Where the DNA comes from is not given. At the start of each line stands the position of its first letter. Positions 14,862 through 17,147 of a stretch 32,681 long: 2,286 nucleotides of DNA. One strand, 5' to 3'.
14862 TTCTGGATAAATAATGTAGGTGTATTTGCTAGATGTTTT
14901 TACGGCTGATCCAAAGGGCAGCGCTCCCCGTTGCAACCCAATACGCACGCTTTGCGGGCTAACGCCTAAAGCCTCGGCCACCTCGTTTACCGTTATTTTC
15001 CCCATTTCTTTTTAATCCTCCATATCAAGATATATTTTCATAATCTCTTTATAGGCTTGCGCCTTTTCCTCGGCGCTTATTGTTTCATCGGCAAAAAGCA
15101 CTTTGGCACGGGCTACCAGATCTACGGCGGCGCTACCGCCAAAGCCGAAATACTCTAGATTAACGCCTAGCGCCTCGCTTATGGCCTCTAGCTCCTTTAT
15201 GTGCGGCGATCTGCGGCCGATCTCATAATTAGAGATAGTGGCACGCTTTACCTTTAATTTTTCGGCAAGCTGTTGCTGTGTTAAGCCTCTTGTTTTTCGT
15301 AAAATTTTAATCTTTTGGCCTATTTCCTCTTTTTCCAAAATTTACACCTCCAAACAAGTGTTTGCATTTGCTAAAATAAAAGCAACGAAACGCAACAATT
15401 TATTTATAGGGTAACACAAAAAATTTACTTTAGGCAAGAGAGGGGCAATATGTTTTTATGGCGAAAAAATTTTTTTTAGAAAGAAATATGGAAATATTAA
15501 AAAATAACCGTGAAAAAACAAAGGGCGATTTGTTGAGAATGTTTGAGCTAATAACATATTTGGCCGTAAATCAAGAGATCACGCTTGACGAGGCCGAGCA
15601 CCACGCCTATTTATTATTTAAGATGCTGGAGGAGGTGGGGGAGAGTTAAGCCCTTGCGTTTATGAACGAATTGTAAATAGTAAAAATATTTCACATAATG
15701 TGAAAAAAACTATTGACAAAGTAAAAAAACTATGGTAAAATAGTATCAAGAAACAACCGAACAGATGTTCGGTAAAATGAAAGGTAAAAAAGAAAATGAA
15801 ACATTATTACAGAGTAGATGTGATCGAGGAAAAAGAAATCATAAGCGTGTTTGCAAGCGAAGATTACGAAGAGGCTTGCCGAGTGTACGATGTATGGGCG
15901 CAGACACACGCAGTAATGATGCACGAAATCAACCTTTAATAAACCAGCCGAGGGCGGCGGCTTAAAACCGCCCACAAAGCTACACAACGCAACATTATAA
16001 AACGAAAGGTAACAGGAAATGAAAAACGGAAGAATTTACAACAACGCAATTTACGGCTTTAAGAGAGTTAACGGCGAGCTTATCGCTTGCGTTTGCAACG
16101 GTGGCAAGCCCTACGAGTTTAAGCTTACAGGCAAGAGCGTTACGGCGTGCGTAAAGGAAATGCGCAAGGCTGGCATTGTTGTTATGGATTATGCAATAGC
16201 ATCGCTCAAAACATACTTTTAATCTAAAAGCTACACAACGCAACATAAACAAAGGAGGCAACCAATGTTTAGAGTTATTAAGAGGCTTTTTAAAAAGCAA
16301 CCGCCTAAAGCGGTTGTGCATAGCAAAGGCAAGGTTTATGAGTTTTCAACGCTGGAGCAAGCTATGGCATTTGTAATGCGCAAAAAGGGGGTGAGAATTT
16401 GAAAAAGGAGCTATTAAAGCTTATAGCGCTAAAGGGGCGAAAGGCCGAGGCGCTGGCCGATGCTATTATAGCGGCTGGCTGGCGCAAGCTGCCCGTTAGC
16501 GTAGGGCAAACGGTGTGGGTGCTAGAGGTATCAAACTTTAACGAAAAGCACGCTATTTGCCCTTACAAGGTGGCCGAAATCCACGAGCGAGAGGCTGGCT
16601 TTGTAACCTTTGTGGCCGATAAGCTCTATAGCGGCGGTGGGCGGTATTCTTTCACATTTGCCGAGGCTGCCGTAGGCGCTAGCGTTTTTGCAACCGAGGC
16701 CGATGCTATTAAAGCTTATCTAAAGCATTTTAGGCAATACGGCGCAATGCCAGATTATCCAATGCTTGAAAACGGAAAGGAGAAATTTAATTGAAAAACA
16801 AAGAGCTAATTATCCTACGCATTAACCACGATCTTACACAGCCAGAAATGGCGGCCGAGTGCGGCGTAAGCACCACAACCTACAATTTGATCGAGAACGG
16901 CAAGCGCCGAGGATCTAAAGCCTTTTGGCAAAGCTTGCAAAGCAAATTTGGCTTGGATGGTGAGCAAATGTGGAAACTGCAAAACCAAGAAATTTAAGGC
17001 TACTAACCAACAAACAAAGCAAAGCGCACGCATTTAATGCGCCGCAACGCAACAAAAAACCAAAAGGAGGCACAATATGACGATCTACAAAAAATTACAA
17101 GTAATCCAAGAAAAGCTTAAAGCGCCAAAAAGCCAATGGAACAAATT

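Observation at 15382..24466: Strand-specific triple-pentamer motif (GYNMC-RNAAC-GCAAC-A) in most larger intercistronic gaps of the early operon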

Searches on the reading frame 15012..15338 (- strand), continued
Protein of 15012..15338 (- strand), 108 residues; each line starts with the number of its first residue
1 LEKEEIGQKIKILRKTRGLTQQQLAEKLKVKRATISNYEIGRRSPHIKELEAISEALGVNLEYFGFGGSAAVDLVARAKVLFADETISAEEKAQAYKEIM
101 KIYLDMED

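Call 81: get_annotated_region(hit=H14, flank=13000)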
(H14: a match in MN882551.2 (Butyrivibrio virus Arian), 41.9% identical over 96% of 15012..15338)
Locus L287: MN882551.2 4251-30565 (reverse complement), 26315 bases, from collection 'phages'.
description: Butyrivibrio virus Arian, complete genome.
organism: Butyrivibrio virus Arian (NCBI taxid 2696357)
taxonomy: Viruses; Duplodnaviria; Heunggongvirae; Uroviricota; Caudoviricetes
host: Butyrivibrio fibrisolvens DSM 3071; source: -; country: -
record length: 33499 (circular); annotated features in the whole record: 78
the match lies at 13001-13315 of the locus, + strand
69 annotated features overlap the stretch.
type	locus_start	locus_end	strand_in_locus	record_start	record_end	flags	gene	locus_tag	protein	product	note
CDS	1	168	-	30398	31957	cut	-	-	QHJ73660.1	hypothetical protein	Hypothetical coding region with unknown function. ORF predicted by GeneMarkS-2. Glimmer3. Phanotate-v1.1.2. ...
CDS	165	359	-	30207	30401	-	-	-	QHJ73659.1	hypothetical protein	Hypothetical coding region with unknown function. ORF predicted by GeneMarkS-2. Glimmer3. Phanotate-v1.1.2. ...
CDS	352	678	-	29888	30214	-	-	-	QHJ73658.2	hypothetical protein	Hypothetical coding region with unknown function. ORF predicted by GeneMarkS-2. Glimmer3. Prodigal-v2.6.3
CDS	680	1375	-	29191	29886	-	-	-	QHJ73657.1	hypothetical protein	Similar to HNHc domain-containing protein in Lactobacillus phage PL-1 (39103.U5U440_9CAUD). and uncharacterised ...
CDS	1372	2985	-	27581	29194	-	-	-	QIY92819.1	hypothetical protein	Similar to uncharacterised hypothetical protein in Aureococcus anophagefferens virus (1474867.A0A076FHN9_9PHYC. ...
repeat_region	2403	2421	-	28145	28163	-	-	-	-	-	Score 50: 18/19 (94%25)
CDS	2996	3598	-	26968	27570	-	-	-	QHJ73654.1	hypothetical protein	Hypothetical coding region with unknown function. ORF predicted by GeneMarkS-2. Glimmer3. Phanotate-v1.1.2. ...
regulatory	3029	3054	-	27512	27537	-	-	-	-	promoter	promoter predicted by PhagePromoter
repeat_region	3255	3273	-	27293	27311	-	-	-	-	-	Score 50: 18/19 (94%25)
CDS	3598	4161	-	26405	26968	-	-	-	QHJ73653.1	hypothetical protein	Hypothetical coding region with unknown function. ORF predicted by GeneMarkS-2. Glimmer3. Phanotate-v1.1.2. ...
CDS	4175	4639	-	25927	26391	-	-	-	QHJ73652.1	transposase/terminase small subunit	Similar to Transposase/terminase small subunit in Clostridium phage phiCT453A (1567012.A0A0A7RTH0_9VIRU. VOG0796. ...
regulatory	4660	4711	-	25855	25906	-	-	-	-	terminator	Predicted by FindTerm v2.8.1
regulatory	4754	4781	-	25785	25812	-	-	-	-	promoter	promoter predicted by PhagePromoter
CDS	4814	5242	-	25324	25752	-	-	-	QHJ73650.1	endodeoxyribonuclease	Similar to Crossover junction endodeoxyribonuclease RusA in Orpheovirus IHUMI-LCC2 (YP_009448427.1). Pfam (PF05866.11). ...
CDS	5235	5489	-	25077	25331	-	-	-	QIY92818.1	hypothetical protein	Hypothetical coding region with unknown function. ORF predicted by GeneMarkS-2 and Prodigal-v2.6.3. Alternative start ...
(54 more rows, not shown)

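Call 94: predict_structure(alignment_id=A3)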
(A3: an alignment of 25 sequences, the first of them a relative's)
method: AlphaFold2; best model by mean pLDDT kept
length: 108 residues; sequences in the alignment: 25
mean_pLDDT: 72.2   pTM: 0.39
mean pLDDT of the five models: 72.2, 71.2, 67.5, 60.5, 59.6
residues with pLDDT >= 90: 1; 70-90: 61; 50-70: 45; < 50: 1
segments of 3 or more residues with pLDDT < 50: none
pLDDT, mean of each block of 10 residues (from residue 1): 78 79 88 80 65 64 59 63 76 75 64
secondary structure, 60 per line:
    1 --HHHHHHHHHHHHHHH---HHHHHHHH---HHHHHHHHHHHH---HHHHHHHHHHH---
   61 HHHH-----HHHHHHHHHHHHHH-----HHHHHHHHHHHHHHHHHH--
elements in order: H3-17 H21-28 H32-43 H47-57 H61-64 H70-83 H89-106

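Call 96: fold_search(model_id=the predicted structure, library=pdb)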
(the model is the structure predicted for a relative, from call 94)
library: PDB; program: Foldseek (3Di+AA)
matches with E <= 10: 544; with E <= 0.001: 0
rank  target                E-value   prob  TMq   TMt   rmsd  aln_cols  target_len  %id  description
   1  8tac_A                3.6e-02  0.99  0.28  0.42  13.2        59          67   51  Designed DNA binding protein (released 2024-08-28)
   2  3op9                  3.6e-02  0.84  0.26  0.27  14.3       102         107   25  Crystal structure of transcriptional regulator from Listeria innocua (released 2010-09-15)
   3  7t8i_A                3.8e-02  0.99  0.26  0.41  12.7        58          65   34  Crystal structure of the ImmR transcriptional regulator DNA-binding domain of Bacillus subtilis (released 2022-03-16)
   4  8p8o_F                5.3e-02  0.77  0.27  0.21  13.3       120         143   22  M. tuberculosis dUTPase - Stl1-159 (StlNT) complex structure (released 2024-11-27)
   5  3zkc_B                5.7e-02  0.99  0.28  0.43  12.9        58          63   38  Crystal structure of the master regulator for biofilm formation SinR in complex with DNA. (released 2013-03-06)
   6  8p8o_J                7.5e-02  0.69  0.27  0.21  13.5       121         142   24  M. tuberculosis dUTPase - Stl1-159 (StlNT) complex structure (released 2024-11-27)
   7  7o81_AU               8.4e-02  0.98  0.27  0.26  13.0        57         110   40  Rabbit 80S ribosome colliding in another ribosome stalled by the SARS-CoV-2 pseudoknot (released 2021-06-02)
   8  6jq1_B                8.9e-02  0.63  0.26  0.23  13.3       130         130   20  Crystal Structure of DdrO from Deinococcus geothermalis (released 2019-08-28)
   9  9k3w_B                9.5e-02  0.99  0.26  0.42  11.6        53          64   38  Crystal structure of putative transcription regulator (dr_2454) from Deinococcus radiodurans (released 2025-10-22)
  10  8tac_B                1.2e-01  0.97  0.27  0.41  12.4        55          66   53  Designed DNA binding protein (released 2024-08-28)
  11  4ob4_A                1.2e-01  0.90  0.25  0.36  13.4        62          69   24  Structure of the S. venezulae BldD DNA-binding domain (released 2014-11-19)
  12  7n10_B                1.3e-01  0.90  0.25  0.37  13.4        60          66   30  Co-crystal structure of Prx with ComR DNA binding domain (released 2021-07-28)
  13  1b0n_A                1.3e-01  0.66  0.27  0.28  15.9       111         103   25  SINR PROTEIN/SINI PROTEIN COMPLEX (released 1999-01-13)
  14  6h4c_B                1.3e-01  0.60  0.27  0.20  13.5       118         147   26  A polyamorous repressor: deciphering the evolutionary strategy used by the phage-inducible chromosomal islands to spre (released 2019-08-28)
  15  9sf2_A                1.3e-01  0.66  0.27  0.24  13.3       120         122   24  Phage Phi106 repressor in complex with AimX (released 2026-01-14)
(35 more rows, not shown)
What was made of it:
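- Tried and rejected: Fold search with the repressor model gave nothing beyond 'XRE HTH' (E >= 0.036, call 96).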

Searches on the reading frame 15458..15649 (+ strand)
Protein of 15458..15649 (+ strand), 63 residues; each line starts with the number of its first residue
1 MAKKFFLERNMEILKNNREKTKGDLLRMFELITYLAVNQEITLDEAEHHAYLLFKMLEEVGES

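Call 8: search_protein_families(library=phrogs, proteins=[window:15458-15649:+], max_evalue=0.001)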
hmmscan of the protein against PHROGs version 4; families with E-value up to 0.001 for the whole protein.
window:15458-15649:+ (63 aa): 0 families

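Call 55: search_protein_families(library=pfam, proteins=[window:15458-15649:+], max_evalue=0.05)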
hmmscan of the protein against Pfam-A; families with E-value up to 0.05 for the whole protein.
window:15458-15649:+ (63 aa): 0 families

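Call 72: search_solved_structures(query=window:15458-15649:+, max_evalue=10)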
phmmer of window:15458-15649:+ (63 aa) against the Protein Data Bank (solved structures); distinct sequences matched with E-value up to 10: 0.

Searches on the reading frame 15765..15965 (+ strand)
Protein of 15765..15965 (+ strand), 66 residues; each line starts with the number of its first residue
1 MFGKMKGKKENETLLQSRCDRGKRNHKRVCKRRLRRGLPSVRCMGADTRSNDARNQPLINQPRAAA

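Call 8: search_protein_families(library=phrogs, proteins=[window:15765-15965:+], max_evalue=0.001)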
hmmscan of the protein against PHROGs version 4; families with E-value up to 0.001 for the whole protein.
window:15765-15965:+ (66 aa): 0 families

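Call 55: search_protein_families(library=pfam, proteins=[window:15765-15965:+], max_evalue=0.05)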
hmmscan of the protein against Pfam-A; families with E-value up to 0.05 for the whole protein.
window:15765-15965:+ (66 aa): 1 family
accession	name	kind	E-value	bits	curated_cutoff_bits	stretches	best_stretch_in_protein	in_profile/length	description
PF17915.7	zf_Rg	-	0.014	15.3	25.5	1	29-45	17-33/49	Reverse gyrase zinc finger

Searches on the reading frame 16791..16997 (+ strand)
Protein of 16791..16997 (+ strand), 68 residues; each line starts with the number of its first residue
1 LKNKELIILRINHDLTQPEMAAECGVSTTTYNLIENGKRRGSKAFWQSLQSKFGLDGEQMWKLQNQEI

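Call 8: search_protein_families(library=phrogs, proteins=[window:16791-16997:+], max_evalue=0.001)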
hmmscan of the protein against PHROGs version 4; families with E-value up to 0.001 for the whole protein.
window:16791-16997:+ (68 aa): 9 families
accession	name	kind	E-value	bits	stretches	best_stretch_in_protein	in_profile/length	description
phrog_8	-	transcription regulation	1.9e-08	35.2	1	6-58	165-213/346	transcriptional regulator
phrog_3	-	transcription regulation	5.6e-06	27.4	1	2-55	89-139/430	transcriptional repressor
phrog_7241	-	transcription regulation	1.8e-05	25.8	1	5-59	65-119/122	transcriptional regulator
phrog_2104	-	unknown function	3.6e-05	24.9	1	2-45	40-83/103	-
phrog_2328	-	transcription regulation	7.1e-05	23.6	1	7-56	21-70/128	transcriptional repressor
phrog_6288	-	unknown function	0.00021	22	1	10-51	38-80/322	-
phrog_6962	-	unknown function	0.00049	21.3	1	6-40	6-40/73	-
phrog_7950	-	transcription regulation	0.00065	20.7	0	3-30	9-36/68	transcriptional repressor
phrog_7126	-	DNA, RNA and nucleotide metabolism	0.00069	20.6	1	7-39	23-55/120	HTH DNA binding protein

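Call 55: search_protein_families(library=pfam, proteins=[window:16791-16997:+], max_evalue=0.05)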
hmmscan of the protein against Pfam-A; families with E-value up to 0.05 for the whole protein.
window:16791-16997:+ (68 aa): 5 families
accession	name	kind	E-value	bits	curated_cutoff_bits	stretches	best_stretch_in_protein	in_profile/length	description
PF13560.12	HTH_31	-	2.4e-07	31.4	27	1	8-59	8-60/64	Helix-turn-helix domain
PF01381.28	HTH_3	-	1.2e-06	28.9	23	1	9-53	4-48/55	Helix-turn-helix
PF18454.7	Mtd_N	-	0.0075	16.6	26.3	0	39-51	4-13/37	Major tropism determinant N-terminal domain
PF12844.13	HTH_19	-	0.0075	16.6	30.2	1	9-41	7-38/64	Helix-turn-helix domain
PF08281.18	Sigma70_r4_2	-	0.01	15.9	25.7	1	4-30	16-42/54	Sigma-70, region 4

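Call 70: search_solved_structures(query=window:16791-16997:+, max_evalue=1)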
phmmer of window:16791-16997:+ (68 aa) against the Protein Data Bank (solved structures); distinct sequences matched with E-value up to 1: 13.
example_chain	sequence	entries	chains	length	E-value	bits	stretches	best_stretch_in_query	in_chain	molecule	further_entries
9k3w_A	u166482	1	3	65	0.00021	24.5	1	5-61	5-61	Transcriptional regulator, PbsX family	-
8tac_A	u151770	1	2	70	0.003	20.9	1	9-54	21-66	DBP48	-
2p5t_A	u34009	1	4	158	0.09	16.3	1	4-53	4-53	Putative transcriptional regulator PezA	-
4cyd_A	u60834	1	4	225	0.091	16.3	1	5-33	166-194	PROBABLE TRANSCRIPTION REGULATOR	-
4byy_A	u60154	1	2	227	0.092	16.2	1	5-33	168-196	TRANSCRIPTIONAL REGULATOR, CRP/FNR FAMILY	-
3r6s_A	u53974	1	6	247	0.1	16.1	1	5-33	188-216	transcription regulator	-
1r63_A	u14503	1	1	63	0.39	14.3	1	10-56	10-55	REPRESSOR PROTEIN FROM BACTERIOPHAGE 434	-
1per_L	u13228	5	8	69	0.45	14.1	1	10-57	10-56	PROTEIN (434 REPRESSOR) | 434 REPRESSOR | REPRESSOR PROTEIN CI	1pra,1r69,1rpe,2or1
1sq8_A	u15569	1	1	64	0.59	13.7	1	8-47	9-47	dh434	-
3h3u_A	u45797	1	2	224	0.93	13.1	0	8-33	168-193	PROBABLE TRANSCRIPTIONAL REGULATORY PROTEIN (PROBABLY CRP/FNR-FAMILY)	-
3mzh_A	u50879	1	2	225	0.93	13.1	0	8-33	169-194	PROBABLE TRANSCRIPTIONAL REGULATORY PROTEIN (PROBABLY CRP/FNR-FAMILY)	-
3d0s_A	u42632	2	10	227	0.94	13.1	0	8-33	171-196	TRANSCRIPTIONAL REGULATORY PROTEIN | PROBABLE TRANSCRIPTIONAL REGULATORY PROTEIN (PROBABLY CRP/ FNR-FAMILY)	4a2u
3vk0_A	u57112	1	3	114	0.94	13.1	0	8-38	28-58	Transcriptional regulator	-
